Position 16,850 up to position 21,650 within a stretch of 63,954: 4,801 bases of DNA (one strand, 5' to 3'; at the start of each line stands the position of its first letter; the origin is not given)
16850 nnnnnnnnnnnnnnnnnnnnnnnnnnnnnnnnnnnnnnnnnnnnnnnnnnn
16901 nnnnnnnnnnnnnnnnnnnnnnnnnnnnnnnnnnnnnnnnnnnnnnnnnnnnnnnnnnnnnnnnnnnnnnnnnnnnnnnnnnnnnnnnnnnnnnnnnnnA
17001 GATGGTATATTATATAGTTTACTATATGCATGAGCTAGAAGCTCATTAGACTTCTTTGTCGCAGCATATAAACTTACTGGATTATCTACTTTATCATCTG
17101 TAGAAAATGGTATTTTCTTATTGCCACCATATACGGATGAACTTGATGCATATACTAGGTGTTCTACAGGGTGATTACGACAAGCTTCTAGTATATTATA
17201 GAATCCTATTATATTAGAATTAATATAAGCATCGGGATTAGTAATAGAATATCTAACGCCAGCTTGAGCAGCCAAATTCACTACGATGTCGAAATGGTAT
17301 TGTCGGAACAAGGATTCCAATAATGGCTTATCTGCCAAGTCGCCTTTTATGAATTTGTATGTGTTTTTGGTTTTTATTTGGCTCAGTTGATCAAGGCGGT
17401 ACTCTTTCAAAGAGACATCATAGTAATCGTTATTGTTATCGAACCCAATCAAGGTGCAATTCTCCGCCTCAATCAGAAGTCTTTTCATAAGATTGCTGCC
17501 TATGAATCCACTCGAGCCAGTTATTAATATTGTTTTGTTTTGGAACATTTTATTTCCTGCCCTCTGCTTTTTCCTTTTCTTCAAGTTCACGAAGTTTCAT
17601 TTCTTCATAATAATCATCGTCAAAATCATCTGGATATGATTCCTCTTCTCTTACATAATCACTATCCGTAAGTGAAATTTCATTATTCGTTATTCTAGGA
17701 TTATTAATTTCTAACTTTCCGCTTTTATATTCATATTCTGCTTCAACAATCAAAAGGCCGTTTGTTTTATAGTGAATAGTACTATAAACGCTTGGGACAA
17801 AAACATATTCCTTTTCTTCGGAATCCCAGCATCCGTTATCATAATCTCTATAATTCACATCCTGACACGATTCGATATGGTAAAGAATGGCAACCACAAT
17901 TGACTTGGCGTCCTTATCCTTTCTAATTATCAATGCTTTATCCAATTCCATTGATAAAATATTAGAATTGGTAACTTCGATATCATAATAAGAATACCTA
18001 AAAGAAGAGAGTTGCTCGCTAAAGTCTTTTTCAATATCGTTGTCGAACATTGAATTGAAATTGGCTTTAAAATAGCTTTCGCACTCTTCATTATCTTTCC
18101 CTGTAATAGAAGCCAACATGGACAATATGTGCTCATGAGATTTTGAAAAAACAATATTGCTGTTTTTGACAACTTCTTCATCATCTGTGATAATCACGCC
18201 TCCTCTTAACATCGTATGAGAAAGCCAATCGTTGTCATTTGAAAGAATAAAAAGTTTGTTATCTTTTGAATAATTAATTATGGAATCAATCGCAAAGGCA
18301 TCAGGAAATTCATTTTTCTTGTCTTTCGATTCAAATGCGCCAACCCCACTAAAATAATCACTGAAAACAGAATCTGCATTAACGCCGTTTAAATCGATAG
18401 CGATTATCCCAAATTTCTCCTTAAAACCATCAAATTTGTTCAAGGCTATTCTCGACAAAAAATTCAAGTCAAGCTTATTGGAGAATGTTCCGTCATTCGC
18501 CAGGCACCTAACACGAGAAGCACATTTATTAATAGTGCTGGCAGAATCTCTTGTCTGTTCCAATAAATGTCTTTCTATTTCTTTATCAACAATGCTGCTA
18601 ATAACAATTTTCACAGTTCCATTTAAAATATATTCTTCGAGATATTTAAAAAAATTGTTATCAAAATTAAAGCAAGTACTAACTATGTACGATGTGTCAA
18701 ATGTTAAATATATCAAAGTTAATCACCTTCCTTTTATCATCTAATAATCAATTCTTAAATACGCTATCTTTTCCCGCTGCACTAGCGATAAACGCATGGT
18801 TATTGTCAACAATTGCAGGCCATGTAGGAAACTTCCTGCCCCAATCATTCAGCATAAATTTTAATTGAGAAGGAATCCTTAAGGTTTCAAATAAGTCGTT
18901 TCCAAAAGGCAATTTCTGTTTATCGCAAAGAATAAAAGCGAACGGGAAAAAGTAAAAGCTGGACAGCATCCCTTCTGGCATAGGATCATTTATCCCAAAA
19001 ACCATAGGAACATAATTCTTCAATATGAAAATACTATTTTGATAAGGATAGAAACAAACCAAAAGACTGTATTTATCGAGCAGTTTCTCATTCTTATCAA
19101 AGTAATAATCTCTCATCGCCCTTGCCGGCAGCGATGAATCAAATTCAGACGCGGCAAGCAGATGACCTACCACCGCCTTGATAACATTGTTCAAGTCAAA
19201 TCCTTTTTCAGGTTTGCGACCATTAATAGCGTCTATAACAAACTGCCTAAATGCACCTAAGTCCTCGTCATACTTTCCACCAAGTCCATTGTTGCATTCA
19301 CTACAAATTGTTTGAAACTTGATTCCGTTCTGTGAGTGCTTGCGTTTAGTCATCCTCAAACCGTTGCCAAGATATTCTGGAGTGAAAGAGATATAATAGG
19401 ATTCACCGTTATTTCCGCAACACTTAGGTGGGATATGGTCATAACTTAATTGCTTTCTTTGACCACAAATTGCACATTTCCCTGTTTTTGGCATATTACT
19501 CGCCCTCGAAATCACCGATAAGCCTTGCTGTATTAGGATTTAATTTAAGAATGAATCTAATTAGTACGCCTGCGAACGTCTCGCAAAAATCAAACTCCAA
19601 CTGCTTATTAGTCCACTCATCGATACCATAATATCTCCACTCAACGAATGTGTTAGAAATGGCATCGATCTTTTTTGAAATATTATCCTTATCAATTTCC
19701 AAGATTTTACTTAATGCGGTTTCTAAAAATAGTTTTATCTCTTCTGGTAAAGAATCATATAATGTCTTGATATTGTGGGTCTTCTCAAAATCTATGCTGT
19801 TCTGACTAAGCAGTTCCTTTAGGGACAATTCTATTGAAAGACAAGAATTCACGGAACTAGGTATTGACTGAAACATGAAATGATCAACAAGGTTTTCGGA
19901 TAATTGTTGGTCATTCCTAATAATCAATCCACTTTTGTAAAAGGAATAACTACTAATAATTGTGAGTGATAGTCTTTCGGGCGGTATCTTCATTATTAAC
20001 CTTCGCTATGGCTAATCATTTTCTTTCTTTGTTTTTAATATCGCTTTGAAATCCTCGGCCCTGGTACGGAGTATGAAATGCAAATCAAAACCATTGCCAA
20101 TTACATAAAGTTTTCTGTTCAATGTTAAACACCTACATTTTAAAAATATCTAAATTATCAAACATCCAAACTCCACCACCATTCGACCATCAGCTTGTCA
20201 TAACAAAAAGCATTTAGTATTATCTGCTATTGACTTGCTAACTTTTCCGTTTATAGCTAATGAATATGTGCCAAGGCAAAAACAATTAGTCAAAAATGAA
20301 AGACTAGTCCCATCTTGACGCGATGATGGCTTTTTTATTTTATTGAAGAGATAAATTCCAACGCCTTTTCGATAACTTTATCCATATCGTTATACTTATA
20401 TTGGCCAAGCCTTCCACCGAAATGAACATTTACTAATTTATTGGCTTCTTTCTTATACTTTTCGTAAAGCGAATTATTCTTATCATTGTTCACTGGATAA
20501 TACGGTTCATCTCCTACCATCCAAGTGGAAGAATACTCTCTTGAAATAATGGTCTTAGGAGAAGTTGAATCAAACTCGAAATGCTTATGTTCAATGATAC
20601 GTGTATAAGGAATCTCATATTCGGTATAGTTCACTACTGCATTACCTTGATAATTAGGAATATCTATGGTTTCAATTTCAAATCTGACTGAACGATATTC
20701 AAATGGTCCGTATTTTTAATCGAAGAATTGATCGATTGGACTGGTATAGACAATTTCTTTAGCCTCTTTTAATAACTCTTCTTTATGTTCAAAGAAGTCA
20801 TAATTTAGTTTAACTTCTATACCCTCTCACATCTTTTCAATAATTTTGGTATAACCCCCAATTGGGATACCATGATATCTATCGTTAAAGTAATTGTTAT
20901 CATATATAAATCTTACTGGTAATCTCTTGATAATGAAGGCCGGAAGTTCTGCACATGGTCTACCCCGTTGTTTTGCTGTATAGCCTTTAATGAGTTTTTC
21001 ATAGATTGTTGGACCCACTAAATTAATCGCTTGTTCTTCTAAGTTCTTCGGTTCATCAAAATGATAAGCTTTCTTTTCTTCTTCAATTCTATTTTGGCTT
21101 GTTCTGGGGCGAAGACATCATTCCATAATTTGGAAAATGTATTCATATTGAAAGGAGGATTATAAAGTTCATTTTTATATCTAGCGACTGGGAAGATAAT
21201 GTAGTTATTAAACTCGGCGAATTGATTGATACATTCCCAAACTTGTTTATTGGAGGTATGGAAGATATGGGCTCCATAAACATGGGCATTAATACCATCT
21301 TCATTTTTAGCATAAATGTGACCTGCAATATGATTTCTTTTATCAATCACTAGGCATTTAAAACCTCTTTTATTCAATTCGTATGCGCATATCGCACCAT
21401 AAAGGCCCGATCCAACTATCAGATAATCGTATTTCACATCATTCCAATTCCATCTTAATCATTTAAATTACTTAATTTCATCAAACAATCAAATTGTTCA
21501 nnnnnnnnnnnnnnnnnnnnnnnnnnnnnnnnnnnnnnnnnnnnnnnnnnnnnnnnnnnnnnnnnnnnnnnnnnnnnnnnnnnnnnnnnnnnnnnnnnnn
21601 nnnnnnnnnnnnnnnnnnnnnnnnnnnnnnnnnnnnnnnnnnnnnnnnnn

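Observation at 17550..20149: Three-nuclease operon (AbiH-like/HEPN-like, HNH, PIN-like DUF4935) wedged inside the capsule locus: candidate undescribed defence or abortive-infection module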

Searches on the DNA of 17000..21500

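Call 89: search_rna_families(source=window, start=17000, end=21500, threshold=evalue, max_evalue=1)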
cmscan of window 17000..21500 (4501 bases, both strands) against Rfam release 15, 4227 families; matches with E-value up to 1: 0.
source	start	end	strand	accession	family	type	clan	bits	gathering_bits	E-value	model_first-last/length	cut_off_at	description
